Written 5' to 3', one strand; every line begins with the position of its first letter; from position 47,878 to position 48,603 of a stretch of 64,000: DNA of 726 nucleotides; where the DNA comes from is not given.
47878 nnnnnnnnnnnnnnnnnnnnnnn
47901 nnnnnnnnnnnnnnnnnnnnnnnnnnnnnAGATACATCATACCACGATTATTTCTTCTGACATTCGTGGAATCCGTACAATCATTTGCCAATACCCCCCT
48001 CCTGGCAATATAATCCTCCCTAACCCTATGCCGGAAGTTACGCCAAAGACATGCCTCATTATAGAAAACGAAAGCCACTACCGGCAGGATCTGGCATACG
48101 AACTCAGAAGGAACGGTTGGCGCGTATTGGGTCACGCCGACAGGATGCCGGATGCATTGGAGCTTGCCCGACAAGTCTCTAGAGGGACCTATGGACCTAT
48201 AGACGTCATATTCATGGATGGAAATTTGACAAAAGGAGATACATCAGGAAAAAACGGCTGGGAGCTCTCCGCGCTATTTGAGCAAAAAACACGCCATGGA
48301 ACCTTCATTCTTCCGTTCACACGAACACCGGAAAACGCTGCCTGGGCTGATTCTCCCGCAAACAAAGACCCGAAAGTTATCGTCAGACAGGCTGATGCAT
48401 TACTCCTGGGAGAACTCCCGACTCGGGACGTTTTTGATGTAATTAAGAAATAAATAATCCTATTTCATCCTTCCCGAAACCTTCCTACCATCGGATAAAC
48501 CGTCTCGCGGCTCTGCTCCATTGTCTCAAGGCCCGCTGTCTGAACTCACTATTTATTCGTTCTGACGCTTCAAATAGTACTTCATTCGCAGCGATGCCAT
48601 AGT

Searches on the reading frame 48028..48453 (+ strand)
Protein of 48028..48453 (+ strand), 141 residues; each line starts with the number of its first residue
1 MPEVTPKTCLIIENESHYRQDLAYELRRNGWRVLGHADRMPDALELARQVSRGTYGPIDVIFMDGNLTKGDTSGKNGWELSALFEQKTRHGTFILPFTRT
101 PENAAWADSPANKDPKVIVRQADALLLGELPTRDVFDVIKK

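Call 12: search_protein_families(library=pfam, proteins=[window:48028-48453:+])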
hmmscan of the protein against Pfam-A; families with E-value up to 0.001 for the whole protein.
window:48028-48453:+ (141 aa): 0 families
